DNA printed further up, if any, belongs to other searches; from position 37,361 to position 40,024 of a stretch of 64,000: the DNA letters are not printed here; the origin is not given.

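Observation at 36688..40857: Self-contained redoxin-dependent class III RNR module: nrdG, then nrdD fused to a glutaredoxin-like domain, then a TrxB-like reductase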

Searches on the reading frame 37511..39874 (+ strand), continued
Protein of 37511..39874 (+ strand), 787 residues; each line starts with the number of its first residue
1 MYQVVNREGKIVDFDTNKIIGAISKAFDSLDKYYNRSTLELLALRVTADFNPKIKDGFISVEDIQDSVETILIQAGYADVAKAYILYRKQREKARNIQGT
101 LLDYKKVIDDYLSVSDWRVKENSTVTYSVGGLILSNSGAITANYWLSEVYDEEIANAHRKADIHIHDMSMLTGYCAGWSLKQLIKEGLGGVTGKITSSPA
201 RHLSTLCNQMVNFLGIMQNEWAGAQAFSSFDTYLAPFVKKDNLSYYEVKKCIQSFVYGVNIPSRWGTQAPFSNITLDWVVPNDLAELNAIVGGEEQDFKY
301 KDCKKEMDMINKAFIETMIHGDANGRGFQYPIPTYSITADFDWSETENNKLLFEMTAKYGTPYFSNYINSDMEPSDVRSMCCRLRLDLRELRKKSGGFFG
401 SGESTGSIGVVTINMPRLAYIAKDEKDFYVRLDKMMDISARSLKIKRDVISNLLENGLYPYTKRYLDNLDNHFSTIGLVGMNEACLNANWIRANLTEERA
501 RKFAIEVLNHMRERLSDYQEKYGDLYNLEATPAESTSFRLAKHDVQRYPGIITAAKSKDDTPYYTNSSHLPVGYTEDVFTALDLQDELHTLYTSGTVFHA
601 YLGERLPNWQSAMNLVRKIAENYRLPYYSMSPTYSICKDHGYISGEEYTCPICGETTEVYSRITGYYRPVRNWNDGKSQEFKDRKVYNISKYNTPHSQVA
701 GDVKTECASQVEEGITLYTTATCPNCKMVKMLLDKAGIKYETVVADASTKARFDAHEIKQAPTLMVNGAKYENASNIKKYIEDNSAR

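Call 21: find_homologous_proteins(query=window:37511-39874:+, max_evalue=1e-10)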
Query window:37511-39874:+ (787 aa): 8000 proteins with E <= 1e-10 among 8000 candidates; the best 120 are listed.
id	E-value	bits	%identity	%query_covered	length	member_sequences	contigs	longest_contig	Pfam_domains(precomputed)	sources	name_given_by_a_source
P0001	0.0e+0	1779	97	100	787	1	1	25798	PF00462.31,PF03477.22,PF13597.12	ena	-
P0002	0.0e+0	1770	96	100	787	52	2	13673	PF00462.31,PF03477.22,PF13597.12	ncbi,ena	-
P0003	0.0e+0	1715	94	100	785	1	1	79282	PF00462.31,PF03477.22,PF13417.13,PF13597.12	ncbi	-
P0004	0.0e+0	1714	94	100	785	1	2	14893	PF00462.31,PF03477.22,PF13417.13,PF13597.12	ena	-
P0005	0.0e+0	1711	94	100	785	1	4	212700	PF00462.31,PF03477.22,PF13417.13,PF13597.12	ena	-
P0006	0.0e+0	1710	94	100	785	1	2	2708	PF00462.31,PF03477.22,PF13417.13,PF13597.12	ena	-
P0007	0.0e+0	1709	94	100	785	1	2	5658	PF00462.31,PF03477.22,PF13417.13,PF13597.12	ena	-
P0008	0.0e+0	1708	94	100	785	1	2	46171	PF00462.31,PF03477.22,PF13417.13,PF13597.12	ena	-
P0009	0.0e+0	1707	94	100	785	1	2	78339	PF00462.31,PF03477.22,PF13417.13,PF13597.12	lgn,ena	-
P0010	0.0e+0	1706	93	100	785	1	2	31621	PF00462.31,PF03477.22,PF13417.13,PF13597.12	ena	-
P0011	0.0e+0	1702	93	100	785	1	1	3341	PF00462.31,PF03477.22,PF13417.13,PF13597.12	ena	-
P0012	0.0e+0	1683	91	100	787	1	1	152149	PF00462.31,PF03477.22,PF13597.12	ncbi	-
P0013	0.0e+0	1679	91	100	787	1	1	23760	PF00462.31,PF03477.22,PF13597.12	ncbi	-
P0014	0.0e+0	1678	91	100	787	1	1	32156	PF00462.31,PF03477.22,PF13597.12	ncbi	-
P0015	0.0e+0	1678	91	100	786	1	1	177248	PF00462.31,PF03477.22,PF13597.12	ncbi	-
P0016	0.0e+0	1673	-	-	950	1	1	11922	PF00085.27,PF03477.22,PF13597.12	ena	-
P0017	0.0e+0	1659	91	100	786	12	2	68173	PF00462.31,PF03477.22,PF13417.13,PF13597.12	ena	-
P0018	0.0e+0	1655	90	100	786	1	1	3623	PF00462.31,PF03477.22,PF13417.13,PF13597.12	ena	-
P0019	0.0e+0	1648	90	100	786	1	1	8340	PF00462.31,PF03477.22,PF13417.13,PF13597.12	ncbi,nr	ncbi:MAG: ribonucleoside triphosphate reductase [Clostridia bacterium]|nr:ribonucleoside triphosphat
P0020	0.0e+0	1535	84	99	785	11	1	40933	PF00462.31,PF03477.22,PF13597.12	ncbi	-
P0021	0.0e+0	1529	83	100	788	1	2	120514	PF00462.31,PF03477.22,PF13597.12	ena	-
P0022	0.0e+0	1528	83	100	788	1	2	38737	PF00462.31,PF03477.22,PF13597.12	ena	-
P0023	0.0e+0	1528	83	100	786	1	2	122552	PF00462.31,PF03477.22,PF13597.12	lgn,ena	-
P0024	0.0e+0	1528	83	100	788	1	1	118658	PF00462.31,PF03477.22,PF13597.12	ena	-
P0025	0.0e+0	1528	83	100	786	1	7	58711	PF00462.31,PF03477.22,PF13597.12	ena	-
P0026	0.0e+0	1527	83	100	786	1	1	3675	PF00462.31,PF03477.22,PF13597.12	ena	-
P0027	0.0e+0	1527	83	100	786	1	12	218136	PF00462.31,PF03477.22,PF13597.12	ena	-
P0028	0.0e+0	1527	83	100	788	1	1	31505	PF00462.31,PF03477.22,PF13597.12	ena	-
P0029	0.0e+0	1527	83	100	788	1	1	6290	PF00462.31,PF03477.22,PF13597.12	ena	-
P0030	0.0e+0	1526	83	100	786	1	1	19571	PF00462.31,PF03477.22,PF13597.12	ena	-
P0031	0.0e+0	1526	83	100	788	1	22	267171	PF00462.31,PF03477.22,PF13597.12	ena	-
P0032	0.0e+0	1526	83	100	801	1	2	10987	PF00462.31,PF03477.22,PF13597.12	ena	-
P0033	0.0e+0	1526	83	100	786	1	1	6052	PF00462.31,PF03477.22,PF13597.12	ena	-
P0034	0.0e+0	1526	83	100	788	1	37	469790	PF00462.31,PF03477.22,PF13597.12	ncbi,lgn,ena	-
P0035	0.0e+0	1526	83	100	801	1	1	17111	PF00462.31,PF03477.22,PF13597.12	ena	-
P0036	0.0e+0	1526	83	100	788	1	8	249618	PF00462.31,PF03477.22,PF13597.12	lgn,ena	-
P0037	0.0e+0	1526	83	100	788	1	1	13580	PF00462.31,PF03477.22,PF13597.12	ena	-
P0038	0.0e+0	1526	83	100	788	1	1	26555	PF00462.31,PF03477.22,PF13597.12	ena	-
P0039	0.0e+0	1526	83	100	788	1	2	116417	PF00462.31,PF03477.22,PF13597.12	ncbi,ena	-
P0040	0.0e+0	1526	83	100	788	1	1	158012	PF00462.31,PF03477.22,PF13597.12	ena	-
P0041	0.0e+0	1525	83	100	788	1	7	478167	PF00462.31,PF03477.22,PF13597.12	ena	-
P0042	0.0e+0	1525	83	100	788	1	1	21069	PF00462.31,PF03477.22,PF13597.12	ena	-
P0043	0.0e+0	1525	83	100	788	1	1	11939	PF00462.31,PF03477.22,PF13597.12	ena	-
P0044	0.0e+0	1525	83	100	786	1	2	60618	PF00462.31,PF03477.22,PF13597.12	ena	-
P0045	0.0e+0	1525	83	100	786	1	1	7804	PF00462.31,PF03477.22,PF13597.12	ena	-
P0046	0.0e+0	1525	83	100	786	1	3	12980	PF00462.31,PF03477.22,PF13597.12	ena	-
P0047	0.0e+0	1525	83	100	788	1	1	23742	PF00462.31,PF03477.22,PF13597.12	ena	-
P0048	0.0e+0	1523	83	100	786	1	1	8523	PF00462.31,PF03477.22,PF13597.12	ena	-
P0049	0.0e+0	1523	83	99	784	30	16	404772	PF00462.31,PF03477.22,PF13417.13,PF13597.12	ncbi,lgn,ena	-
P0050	0.0e+0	1522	83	100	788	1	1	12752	PF00462.31,PF03477.22,PF13597.12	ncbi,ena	-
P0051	0.0e+0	1522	82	100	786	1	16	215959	PF00462.31,PF03477.22,PF13597.12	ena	-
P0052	0.0e+0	1521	82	99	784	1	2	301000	PF00462.31,PF03477.22,PF13417.13,PF13597.12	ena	-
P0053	0.0e+0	1521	83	100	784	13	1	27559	PF00462.31,PF03477.22,PF13597.12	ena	-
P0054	0.0e+0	1521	82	99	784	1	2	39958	PF00462.31,PF03477.22,PF13417.13,PF13597.12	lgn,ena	-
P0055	0.0e+0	1520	83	99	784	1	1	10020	PF00462.31,PF03477.22,PF13417.13,PF13597.12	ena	-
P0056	0.0e+0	1520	82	100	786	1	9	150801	PF00462.31,PF03477.22,PF13597.12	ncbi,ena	-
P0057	0.0e+0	1519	82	100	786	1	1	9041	PF00462.31,PF03477.22,PF13597.12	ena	-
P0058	0.0e+0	1518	82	99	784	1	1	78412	PF00462.31,PF03477.22,PF13417.13,PF13597.12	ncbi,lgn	-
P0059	0.0e+0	1518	83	100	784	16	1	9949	PF00462.31,PF03477.22,PF13597.12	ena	-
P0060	0.0e+0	1518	83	100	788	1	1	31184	PF00462.31,PF03477.22,PF13597.12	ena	-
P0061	0.0e+0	1517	82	99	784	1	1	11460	PF00462.31,PF03477.22,PF13417.13,PF13597.12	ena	-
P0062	0.0e+0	1513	82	100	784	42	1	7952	PF00462.31,PF03477.22,PF13597.12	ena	-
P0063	0.0e+0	1497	82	99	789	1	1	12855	PF00462.31,PF03477.22,PF13417.13,PF13597.12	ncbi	-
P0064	0.0e+0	1495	81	99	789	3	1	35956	PF03477.22,PF13597.12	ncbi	-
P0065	0.0e+0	1468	80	99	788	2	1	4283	PF00462.31,PF03477.22,PF13597.12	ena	-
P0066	0.0e+0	1454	81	100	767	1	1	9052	PF00462.31,PF03477.22,PF13597.12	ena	-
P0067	0.0e+0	1423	77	99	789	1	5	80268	PF00462.31,PF03477.22,PF13597.12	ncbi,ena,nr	ncbi:MAG: ribonucleoside triphosphate reductase [Clostridia bacterium]|nr:ribonucleoside triphosphat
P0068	0.0e+0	1422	77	99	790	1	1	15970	PF03477.22,PF13597.12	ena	-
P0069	0.0e+0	1422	77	99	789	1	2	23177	PF00462.31,PF03477.22,PF13597.12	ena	-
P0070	0.0e+0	1422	77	99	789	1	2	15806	PF00462.31,PF03477.22,PF13597.12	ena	-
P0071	0.0e+0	1421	77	99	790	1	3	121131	PF00085.27,PF03477.22,PF13597.12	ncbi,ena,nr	ncbi:MAG: ribonucleoside triphosphate reductase [Clostridia bacterium]|nr:ribonucleoside triphosphat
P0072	0.0e+0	1421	78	99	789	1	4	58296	PF00462.31,PF03477.22,PF13597.12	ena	-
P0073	0.0e+0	1420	77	99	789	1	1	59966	PF00462.31,PF03477.22,PF13597.12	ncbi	-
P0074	0.0e+0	1420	77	99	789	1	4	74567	PF00462.31,PF03477.22,PF13597.12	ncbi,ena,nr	ncbi:MAG: ribonucleoside triphosphate reductase [Clostridia bacterium]|nr:ribonucleoside triphosphat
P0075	0.0e+0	1420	77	99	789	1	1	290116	PF03477.22,PF13597.12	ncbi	-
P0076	0.0e+0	1420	77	99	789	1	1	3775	PF00462.31,PF03477.22,PF13597.12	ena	-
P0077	0.0e+0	1419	77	99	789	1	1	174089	PF00462.31,PF03477.22,PF13597.12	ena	-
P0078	0.0e+0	1419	77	99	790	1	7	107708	PF00085.27,PF03477.22,PF13597.12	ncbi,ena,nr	ncbi:MAG: ribonucleoside triphosphate reductase [Clostridia bacterium]|nr:ribonucleoside triphosphat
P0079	0.0e+0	1419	77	99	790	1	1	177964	PF03477.22,PF13597.12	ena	-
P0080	0.0e+0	1419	77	99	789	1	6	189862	PF00462.31,PF03477.22,PF13597.12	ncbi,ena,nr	ncbi:MAG: ribonucleoside triphosphate reductase [Clostridia bacterium]|nr:ribonucleoside triphosphat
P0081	0.0e+0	1418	77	99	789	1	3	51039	PF00462.31,PF03477.22,PF13597.12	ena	-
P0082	0.0e+0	1417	76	99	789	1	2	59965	PF03477.22,PF13597.12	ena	-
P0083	0.0e+0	1417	76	99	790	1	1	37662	PF03477.22,PF13597.12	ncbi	-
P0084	0.0e+0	1417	77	99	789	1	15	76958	PF00462.31,PF03477.22,PF13597.12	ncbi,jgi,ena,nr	ncbi:MAG: ribonucleoside triphosphate reductase [Ruminococcaceae bacterium]|nr:ribonucleoside tripho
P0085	0.0e+0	1417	77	99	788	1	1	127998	PF00462.31,PF03477.22,PF13597.12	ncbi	-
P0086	0.0e+0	1417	77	99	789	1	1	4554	PF00462.31,PF03477.22,PF13597.12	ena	-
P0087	0.0e+0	1417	77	99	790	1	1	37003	PF00085.27,PF03477.22,PF13597.12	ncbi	-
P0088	0.0e+0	1417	77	99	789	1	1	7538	PF00462.31,PF03477.22,PF13597.12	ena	-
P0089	0.0e+0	1416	76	99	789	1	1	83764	PF00462.31,PF03477.22,PF13597.12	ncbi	-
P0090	0.0e+0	1416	76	99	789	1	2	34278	PF03477.22,PF13597.12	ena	-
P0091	0.0e+0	1416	77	99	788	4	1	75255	PF00462.31,PF03477.22,PF13597.12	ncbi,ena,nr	ncbi:MAG: ribonucleoside triphosphate reductase [Clostridia bacterium]|nr:ribonucleoside triphosphat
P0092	0.0e+0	1416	77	99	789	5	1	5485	PF00462.31,PF03477.22,PF13597.12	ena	-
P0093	0.0e+0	1415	77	99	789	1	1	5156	PF00462.31,PF03477.22,PF13597.12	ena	-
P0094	0.0e+0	1415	77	99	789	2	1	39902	PF00462.31,PF03477.22,PF13597.12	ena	-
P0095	0.0e+0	1415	76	99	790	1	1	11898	PF03477.22,PF13597.12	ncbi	-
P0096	0.0e+0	1414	77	99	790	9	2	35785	PF00462.31,PF00085.27,PF03477.22,PF13597.12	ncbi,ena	-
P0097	0.0e+0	1414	76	99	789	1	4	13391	PF03477.22,PF13597.12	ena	-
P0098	0.0e+0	1414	77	99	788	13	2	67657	PF03477.22,PF13597.12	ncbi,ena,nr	ncbi:MAG: ribonucleoside triphosphate reductase [Clostridia bacterium]|nr:ribonucleoside triphosphat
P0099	0.0e+0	1414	76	99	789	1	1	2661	PF03477.22,PF13597.12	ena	-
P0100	0.0e+0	1414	76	99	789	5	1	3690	PF03477.22,PF13597.12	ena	-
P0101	0.0e+0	1414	77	99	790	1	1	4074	PF03477.22,PF13597.12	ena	-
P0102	0.0e+0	1414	76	99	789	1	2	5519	PF03477.22,PF13597.12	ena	-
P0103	0.0e+0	1413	77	99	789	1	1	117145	PF00462.31,PF03477.22,PF13597.12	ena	-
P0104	0.0e+0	1413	76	99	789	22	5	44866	PF03477.22,PF13597.12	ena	-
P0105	0.0e+0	1413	76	99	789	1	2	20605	PF03477.22,PF13597.12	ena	-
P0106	0.0e+0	1413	77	99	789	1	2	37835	PF00462.31,PF00085.27,PF03477.22,PF13597.12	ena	-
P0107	0.0e+0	1413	77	99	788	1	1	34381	PF03477.22,PF13597.12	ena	-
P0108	0.0e+0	1413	77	99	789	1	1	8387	PF00462.31,PF03477.22,PF13597.12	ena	-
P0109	0.0e+0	1412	77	99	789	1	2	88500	PF00462.31,PF00085.27,PF03477.22,PF13597.12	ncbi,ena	-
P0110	0.0e+0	1412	76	99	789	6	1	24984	PF00462.31,PF03477.22,PF13597.12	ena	-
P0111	0.0e+0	1412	76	99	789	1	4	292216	PF00462.31,PF00085.27,PF03477.22,PF13597.12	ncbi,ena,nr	ncbi:MAG: ribonucleoside triphosphate reductase [Clostridia bacterium]|nr:ribonucleoside triphosphat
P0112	0.0e+0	1412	76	99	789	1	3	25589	PF03477.22,PF13597.12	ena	-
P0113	0.0e+0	1412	77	99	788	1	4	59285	PF00462.31,PF00085.27,PF03477.22,PF13597.12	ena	-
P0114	0.0e+0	1412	77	99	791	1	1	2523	PF03477.22,PF13597.12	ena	-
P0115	0.0e+0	1412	77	99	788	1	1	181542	PF00462.31,PF00085.27,PF03477.22,PF13597.12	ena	-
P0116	0.0e+0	1412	77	99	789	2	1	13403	PF00462.31,PF03477.22,PF13597.12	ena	-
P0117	0.0e+0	1412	77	99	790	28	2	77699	PF00462.31,PF03477.22,PF13597.12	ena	-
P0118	0.0e+0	1411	76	99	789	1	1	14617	PF00462.31,PF00085.27,PF03477.22,PF13597.12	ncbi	-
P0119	0.0e+0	1411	77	99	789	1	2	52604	PF00462.31,PF00085.27,PF03477.22,PF13597.12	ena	-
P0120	0.0e+0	1411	77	99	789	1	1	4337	PF00462.31,PF03477.22,PF13597.12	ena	-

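Call 25: find_encoding_contigs(protein=window:37511-39874:+, flank=6000, max_places=4)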
Protein window:37511-39874:+ (787 aa): 13 contigs read that carry it; 4 places shown.
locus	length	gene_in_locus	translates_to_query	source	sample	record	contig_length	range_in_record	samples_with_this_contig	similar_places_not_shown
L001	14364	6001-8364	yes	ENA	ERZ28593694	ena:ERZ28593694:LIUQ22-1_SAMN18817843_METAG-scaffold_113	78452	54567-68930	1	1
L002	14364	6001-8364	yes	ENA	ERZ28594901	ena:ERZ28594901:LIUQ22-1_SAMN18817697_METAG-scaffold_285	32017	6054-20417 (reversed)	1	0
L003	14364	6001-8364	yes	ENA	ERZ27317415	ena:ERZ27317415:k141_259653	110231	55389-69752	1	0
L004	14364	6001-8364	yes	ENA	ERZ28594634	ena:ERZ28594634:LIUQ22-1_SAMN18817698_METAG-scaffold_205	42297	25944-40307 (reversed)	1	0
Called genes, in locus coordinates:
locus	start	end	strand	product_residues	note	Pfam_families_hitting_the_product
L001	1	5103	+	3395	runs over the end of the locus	PF18657:YDG, PF18676:MBG_2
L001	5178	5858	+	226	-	PF13353:Fer4_12, PF04055:Radical_SAM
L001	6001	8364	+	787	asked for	PF03477:ATP-cone, PF13597:NRDD, PF00462:Glutaredoxin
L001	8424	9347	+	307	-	PF00070:Pyr_redox (faint), PF00890:FAD_binding_2, PF01266:DAO (weak), PF03486:HI0933_like (faint), PF07992:Pyr_redox_2, PF12831:FAD_oxidored, PF13738:Pyr_redox_3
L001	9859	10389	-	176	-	-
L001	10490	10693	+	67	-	PF12844:HTH_19, PF13560:HTH_31 (weak), PF01381:HTH_3, PF13443:HTH_26 (weak)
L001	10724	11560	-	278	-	PF00781:DAGK_cat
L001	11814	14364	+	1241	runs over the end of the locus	PF00149:Metallophos, PF16656:Pur_ac_phosph_N, PF00149:Metallophos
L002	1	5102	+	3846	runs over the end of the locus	PF18657:YDG, PF18676:MBG_2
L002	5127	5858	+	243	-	PF13353:Fer4_12, PF04055:Radical_SAM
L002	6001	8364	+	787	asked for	PF03477:ATP-cone, PF13597:NRDD, PF00462:Glutaredoxin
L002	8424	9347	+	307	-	PF00070:Pyr_redox (faint), PF00890:FAD_binding_2, PF01266:DAO (weak), PF03486:HI0933_like (faint), PF07992:Pyr_redox_2, PF12831:FAD_oxidored, PF13738:Pyr_redox_3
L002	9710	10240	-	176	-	-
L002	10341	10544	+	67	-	PF12844:HTH_19, PF13560:HTH_31 (weak), PF01381:HTH_3, PF13443:HTH_26 (weak)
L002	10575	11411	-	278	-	PF00781:DAGK_cat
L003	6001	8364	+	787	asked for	PF03477:ATP-cone, PF13597:NRDD, PF00462:Glutaredoxin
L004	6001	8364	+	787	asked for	PF03477:ATP-cone, PF13597:NRDD, PF00462:Glutaredoxin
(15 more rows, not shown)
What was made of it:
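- Checked: The identical protein is found on 13 metagenome contigs (call 25).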

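Call 33: find_encoding_contigs(protein=P0034, flank=5000, max_places=2)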
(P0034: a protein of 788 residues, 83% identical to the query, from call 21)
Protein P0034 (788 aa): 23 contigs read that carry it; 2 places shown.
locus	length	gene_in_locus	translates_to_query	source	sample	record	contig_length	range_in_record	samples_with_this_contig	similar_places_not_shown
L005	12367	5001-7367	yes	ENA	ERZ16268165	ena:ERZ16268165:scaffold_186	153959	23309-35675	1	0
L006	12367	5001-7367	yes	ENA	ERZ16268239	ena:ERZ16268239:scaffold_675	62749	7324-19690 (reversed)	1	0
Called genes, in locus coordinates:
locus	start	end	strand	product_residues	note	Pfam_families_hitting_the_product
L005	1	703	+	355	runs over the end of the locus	PF00155:Aminotran_1_2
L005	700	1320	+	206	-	PF00475:IGPD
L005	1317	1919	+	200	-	PF00117:GATase, PF07685:GATase_3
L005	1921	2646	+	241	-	PF00977:His_biosynth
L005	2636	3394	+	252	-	PF00977:His_biosynth, PF02581:TMP-TENI (faint), PF03060:NMO (faint)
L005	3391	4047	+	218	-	PF01502:PRA-CH, PF01503:PRA-PH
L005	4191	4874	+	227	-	PF04055:Radical_SAM, PF13353:Fer4_12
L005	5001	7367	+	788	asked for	PF03477:ATP-cone, PF13597:NRDD, PF00462:Glutaredoxin (weak)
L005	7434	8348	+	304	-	PF00890:FAD_binding_2, PF01134:GIDA (faint), PF01266:DAO (faint), PF03486:HI0933_like (faint), PF07992:Pyr_redox_2, PF12831:FAD_oxidored, PF13738:Pyr_redox_3, PF00070:Pyr_redox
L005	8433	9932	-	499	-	PF00199:Catalase, PF06628:Catalase-rel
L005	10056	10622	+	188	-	PF03729:DUF308 (faint)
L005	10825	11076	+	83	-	PF01248:Ribosomal_L7Ae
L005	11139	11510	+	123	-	PF00164:Ribosom_S12_S23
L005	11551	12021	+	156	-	PF00177:Ribosomal_S7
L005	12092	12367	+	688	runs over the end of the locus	PF00009:GTP_EFTU, PF03144:GTP_EFTU_D2, PF22042:EF-G_D2, PF14492:EFG_III, PF16658:RF3_C (weak), PF03764:EFG_IV, PF00679:EFG_C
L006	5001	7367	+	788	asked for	PF03477:ATP-cone, PF13597:NRDD, PF00462:Glutaredoxin (weak)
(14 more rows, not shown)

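Call 34: find_encoding_contigs(protein=P0084, flank=5000, max_places=2)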
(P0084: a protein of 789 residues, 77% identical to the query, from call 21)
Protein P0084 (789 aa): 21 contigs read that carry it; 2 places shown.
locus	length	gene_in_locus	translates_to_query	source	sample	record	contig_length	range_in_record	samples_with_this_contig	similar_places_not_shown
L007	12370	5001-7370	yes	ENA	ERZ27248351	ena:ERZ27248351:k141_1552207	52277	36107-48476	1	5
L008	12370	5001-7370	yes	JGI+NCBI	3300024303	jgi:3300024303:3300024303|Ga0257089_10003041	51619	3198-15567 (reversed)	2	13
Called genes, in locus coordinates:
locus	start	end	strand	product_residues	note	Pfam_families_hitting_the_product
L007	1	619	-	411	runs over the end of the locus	PF00535:Glycos_transf_2, PF10111:Glyco_tranf_2_2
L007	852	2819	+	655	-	-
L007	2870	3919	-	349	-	-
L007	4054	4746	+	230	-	PF13353:Fer4_12, PF04055:Radical_SAM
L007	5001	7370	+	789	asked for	PF03477:ATP-cone, PF13597:NRDD, PF00462:Glutaredoxin (weak)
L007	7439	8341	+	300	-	PF00890:FAD_binding_2, PF01134:GIDA (faint), PF03486:HI0933_like (weak), PF07992:Pyr_redox_2, PF12831:FAD_oxidored, PF13450:NAD_binding_8 (weak), PF13738:Pyr_redox_3, PF00070:Pyr_redox, +2 more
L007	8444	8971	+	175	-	-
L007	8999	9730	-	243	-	PF01061:ABC2_membrane, PF12698:ABC2_membrane_3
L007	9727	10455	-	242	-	PF00005:ABC_tran, PF13304:AAA_21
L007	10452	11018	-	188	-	PF13305:TetR_C_33 (weak)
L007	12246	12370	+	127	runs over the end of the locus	-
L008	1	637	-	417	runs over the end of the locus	PF00535:Glycos_transf_2, PF10111:Glyco_tranf_2_2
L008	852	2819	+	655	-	-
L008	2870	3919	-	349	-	-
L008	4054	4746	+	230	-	PF13353:Fer4_12, PF04055:Radical_SAM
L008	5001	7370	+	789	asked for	PF03477:ATP-cone, PF13597:NRDD, PF00462:Glutaredoxin (weak)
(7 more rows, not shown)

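Call 35: find_encoding_contigs(protein=P0111, flank=5000, max_places=2)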
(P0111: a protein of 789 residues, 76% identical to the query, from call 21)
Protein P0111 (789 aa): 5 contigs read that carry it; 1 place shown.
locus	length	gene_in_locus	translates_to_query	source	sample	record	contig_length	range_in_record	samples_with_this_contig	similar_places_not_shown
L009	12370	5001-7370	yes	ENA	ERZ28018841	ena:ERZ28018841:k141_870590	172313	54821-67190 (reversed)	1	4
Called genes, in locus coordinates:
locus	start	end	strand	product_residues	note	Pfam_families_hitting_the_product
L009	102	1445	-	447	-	PF01595:CNNM, PF00571:CBS, PF03471:CorC_HlyC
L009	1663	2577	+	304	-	-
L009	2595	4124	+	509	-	PF07690:MFS_1, PF13347:MFS_2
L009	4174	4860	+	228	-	PF13353:Fer4_12 (weak), PF04055:Radical_SAM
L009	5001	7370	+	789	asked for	PF03477:ATP-cone, PF13597:NRDD, PF00085:Thioredoxin, PF00462:Glutaredoxin (weak)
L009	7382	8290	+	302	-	PF00890:FAD_binding_2 (weak), PF01266:DAO (weak), PF01946:Thi4 (weak), PF03486:HI0933_like (weak), PF07992:Pyr_redox_2, PF12831:FAD_oxidored, PF13738:Pyr_redox_3, PF00070:Pyr_redox, +2 more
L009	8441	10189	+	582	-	PF07690:MFS_1, PF13347:MFS_2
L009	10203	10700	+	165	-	-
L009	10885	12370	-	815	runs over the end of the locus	PF02861:Clp_N, PF00158:Sigma54_activat (faint), PF00004:AAA, PF17871:AAA_lid_9, PF00004:AAA, PF07724:AAA_2, PF07728:AAA_5, PF10431:ClpB_D2-small, +6 more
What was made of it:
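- The flanking genes differ among loci (calls 25, 33-35).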
